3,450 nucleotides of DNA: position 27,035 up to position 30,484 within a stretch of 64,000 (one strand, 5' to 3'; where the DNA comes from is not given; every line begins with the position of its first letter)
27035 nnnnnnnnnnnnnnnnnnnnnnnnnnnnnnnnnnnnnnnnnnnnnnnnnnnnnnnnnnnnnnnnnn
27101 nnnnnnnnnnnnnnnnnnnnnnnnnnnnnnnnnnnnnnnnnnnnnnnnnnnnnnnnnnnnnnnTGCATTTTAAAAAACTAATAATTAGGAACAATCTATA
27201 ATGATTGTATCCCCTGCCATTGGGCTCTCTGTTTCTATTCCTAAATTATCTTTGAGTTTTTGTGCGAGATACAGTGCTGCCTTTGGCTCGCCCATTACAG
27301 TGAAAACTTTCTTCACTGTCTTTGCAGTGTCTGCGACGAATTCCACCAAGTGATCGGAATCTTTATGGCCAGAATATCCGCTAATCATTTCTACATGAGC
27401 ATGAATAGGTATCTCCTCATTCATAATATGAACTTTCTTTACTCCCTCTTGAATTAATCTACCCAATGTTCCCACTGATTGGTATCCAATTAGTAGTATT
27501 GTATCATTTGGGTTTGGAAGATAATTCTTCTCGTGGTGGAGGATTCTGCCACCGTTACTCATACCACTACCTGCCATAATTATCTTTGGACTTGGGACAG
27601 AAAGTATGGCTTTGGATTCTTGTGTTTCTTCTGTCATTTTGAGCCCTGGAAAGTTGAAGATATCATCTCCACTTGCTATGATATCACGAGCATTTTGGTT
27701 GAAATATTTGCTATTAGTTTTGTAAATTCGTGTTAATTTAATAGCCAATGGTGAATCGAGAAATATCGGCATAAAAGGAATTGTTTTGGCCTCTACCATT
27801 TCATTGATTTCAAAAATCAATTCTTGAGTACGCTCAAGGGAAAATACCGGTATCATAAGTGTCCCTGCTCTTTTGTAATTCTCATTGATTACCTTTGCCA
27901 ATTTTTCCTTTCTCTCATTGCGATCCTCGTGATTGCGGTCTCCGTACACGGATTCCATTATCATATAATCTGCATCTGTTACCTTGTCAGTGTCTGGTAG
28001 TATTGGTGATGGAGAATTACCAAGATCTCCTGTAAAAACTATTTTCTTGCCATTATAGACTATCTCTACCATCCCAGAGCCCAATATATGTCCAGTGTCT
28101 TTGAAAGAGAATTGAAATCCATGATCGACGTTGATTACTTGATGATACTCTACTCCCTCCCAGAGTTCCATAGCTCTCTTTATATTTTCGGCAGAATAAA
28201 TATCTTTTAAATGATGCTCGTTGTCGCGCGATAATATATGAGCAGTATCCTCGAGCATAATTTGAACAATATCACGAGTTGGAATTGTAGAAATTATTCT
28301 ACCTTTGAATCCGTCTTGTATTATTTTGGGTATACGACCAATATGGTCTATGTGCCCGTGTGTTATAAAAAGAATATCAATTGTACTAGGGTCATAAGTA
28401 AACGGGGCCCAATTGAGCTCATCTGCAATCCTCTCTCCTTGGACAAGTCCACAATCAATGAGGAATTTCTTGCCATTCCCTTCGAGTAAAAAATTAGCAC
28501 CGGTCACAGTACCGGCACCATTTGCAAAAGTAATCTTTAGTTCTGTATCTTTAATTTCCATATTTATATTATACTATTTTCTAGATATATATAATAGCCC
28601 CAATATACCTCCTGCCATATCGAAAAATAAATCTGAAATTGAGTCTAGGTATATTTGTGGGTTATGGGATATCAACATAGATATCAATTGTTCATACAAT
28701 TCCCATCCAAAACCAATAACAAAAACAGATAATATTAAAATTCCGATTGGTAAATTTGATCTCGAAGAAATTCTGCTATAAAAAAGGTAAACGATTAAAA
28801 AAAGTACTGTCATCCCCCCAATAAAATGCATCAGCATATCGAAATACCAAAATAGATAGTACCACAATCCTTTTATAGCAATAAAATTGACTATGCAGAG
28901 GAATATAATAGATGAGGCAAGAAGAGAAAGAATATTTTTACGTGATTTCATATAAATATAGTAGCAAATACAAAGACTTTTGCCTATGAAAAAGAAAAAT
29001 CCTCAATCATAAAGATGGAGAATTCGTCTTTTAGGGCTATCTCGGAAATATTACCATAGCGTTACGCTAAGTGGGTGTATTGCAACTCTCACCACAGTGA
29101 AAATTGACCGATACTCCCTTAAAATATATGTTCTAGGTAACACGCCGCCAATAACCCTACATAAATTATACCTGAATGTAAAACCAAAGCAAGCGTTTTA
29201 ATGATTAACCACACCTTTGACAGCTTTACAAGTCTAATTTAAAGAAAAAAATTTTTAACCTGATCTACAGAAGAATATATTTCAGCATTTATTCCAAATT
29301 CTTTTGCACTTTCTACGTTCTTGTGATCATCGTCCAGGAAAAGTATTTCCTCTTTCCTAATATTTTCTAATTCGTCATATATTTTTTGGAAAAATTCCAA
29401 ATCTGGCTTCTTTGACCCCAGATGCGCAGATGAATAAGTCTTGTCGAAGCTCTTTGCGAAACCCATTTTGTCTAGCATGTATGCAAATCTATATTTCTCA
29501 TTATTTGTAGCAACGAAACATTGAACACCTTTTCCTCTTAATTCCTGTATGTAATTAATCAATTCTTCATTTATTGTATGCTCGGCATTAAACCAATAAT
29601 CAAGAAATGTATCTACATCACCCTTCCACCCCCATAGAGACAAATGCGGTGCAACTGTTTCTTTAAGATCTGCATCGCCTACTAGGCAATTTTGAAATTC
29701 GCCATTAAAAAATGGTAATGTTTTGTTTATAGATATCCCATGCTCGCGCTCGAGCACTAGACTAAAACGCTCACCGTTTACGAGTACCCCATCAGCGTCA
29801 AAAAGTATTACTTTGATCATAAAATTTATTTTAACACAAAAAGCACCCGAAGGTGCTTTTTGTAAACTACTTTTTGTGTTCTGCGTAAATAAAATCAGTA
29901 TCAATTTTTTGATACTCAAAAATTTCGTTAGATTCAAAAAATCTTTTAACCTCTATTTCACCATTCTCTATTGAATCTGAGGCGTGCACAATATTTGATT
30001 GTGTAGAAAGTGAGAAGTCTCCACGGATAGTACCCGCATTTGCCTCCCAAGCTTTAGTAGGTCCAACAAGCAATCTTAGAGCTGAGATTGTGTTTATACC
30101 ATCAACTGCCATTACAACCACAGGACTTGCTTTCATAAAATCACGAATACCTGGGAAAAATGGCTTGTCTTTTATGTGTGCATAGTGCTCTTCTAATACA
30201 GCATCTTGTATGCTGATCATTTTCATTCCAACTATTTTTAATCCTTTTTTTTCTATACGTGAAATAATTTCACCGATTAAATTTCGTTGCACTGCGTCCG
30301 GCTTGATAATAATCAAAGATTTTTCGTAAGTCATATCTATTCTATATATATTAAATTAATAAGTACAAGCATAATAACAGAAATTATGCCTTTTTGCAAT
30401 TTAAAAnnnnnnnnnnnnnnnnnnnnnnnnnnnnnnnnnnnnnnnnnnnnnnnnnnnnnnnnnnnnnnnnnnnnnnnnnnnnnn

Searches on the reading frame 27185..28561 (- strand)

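Call 70: search_protein_families(library=pfam, proteins=[window:27185-28561:-], max_evalue=0.001)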
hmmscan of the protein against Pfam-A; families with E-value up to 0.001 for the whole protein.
window:27185-28561:- (458 aa): 5 families
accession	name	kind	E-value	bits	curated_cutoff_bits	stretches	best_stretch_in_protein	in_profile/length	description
PF10996.14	Beta-Casp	-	1.2e-34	119.8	27.7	1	245-369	1-119/120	Beta-Casp domain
PF00753.33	Lactamase_B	-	1e-12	48.9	22.7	1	23-191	8-161/196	Metallo-beta-lactamase superfamily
PF07521.17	RMMBL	-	5.7e-11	42.7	21.6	1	383-446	1-62/63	Zn-dependent metallo-hydrolase RNA specificity domain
PF12706.13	Lactamase_B_2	-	9.9e-09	35.5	27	1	33-208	3-169/200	Beta-lactamase superfamily domain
PF16661.11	Lactamase_B_6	-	1.3e-08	34.9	27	1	25-180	1-162/193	Metallo-beta-lactamase superfamily domain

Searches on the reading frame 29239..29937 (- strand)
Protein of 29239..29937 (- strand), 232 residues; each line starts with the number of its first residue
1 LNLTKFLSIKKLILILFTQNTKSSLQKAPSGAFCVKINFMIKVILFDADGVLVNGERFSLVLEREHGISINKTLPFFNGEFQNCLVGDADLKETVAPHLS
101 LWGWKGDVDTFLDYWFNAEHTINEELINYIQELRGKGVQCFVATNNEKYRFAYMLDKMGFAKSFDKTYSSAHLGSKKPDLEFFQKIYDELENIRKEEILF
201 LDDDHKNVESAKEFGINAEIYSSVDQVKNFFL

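Call 70: search_protein_families(library=pfam, proteins=[window:29239-29937:-], max_evalue=0.001)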
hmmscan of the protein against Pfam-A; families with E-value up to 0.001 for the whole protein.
window:29239-29937:- (232 aa): 3 families
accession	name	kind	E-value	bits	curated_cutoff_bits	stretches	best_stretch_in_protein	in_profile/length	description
PF13419.12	HAD_2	-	1.3e-16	61.7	23.8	1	44-217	1-174/178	Haloacid dehalogenase-like hydrolase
PF00702.32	Hydrolase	-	1.5e-15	58.5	26.4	1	41-215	1-191/191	haloacid dehalogenase-like hydrolase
PF13344.12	Hydrolase_6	-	6.1e-06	26.7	27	0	124-172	17-68/101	Haloacid dehalogenase-like hydrolase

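Call 105: search_protein_families(library=ncbifam, proteins=[window:29239-29937:-], max_evalue=0.00001)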
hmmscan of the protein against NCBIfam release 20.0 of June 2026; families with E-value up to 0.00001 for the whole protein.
window:29239-29937:- (232 aa): 15 families
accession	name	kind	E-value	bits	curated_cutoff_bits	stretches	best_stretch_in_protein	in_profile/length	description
TIGR02247.1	HAD-1A3-hyp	subfamily_domain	1.3e-13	51.2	125.4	1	119-219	92-193/211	epoxide hydrolase N-terminal domain-like phosphatase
NF006991.0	PRK09456.1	equivalog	2.6e-13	50.1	295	1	111-231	74-194/199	glucose-1-phosphatase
TIGR01509.1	HAD-SF-IA-v3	subfamily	3.2e-13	50.1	29.4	1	110-217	54-150/154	HAD-IA family hydrolase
TIGR02252.1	DREG-2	subfamily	8.1e-11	42.1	155.2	1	118-218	102-201/203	HAD hydrolase, REG-2-like, family IA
TIGR01993.1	Pyr-5-nucltdase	equivalog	1.7e-10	41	142.9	1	122-217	85-179/183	pyrimidine 5'-nucleotidase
NF052576.1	PymNtasePynAStpc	equivalog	1.3e-08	34.7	350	1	126-218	104-197/229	pyrimidine 5'-nucleotidase PynA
NF011564.0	PRK14988.1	equivalog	5e-08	32.9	189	1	119-217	91-188/225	GMP/IMP nucleotidase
TIGR02253.1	CTE7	subfamily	5.7e-08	32.8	169.75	0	125-221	98-193/221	TIGR02253 family HAD-type hydrolase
TIGR02254.1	YjjG_YfnB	equivalog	6.9e-08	32.2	159.9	1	118-224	94-199/223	YjjG family noncanonical pyrimidine nucleotidase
NF006976.0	PRK09449.1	equivalog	6.6e-07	29.1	183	1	128-220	102-194/225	pyrimidine 5'-nucleotidase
NF009695.0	PRK13222.1-2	equivalog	8.3e-07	28.7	225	0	126-217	99-189/226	phosphoglycolate phosphatase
TIGR01428.1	HAD_type_II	equivalog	2e-06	28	125.4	1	127-217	97-186/197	haloacid dehalogenase type II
NF009804.0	PRK13288.1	equivalog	2.2e-06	27.3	218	0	125-216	86-176/215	pyrophosphatase PpaX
TIGR01454.1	AHBA_synth_RP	hypoth_equivalog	6.9e-06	25.8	246.65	0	120-218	74-171/205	AHBA synthesis associated protein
TIGR01990.1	bPGM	equivalog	7.3e-06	26.1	189.4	0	122-216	90-181/187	beta-phosphoglucomutase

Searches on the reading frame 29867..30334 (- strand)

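Call 70: search_protein_families(library=pfam, proteins=[window:29867-30334:-], max_evalue=0.001)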
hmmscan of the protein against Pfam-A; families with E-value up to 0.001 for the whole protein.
window:29867-30334:- (155 aa): 1 family
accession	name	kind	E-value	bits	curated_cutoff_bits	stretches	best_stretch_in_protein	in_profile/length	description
PF00334.24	NDK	-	5.6e-49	165.9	27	1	4-138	1-135/135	Nucleoside diphosphate kinase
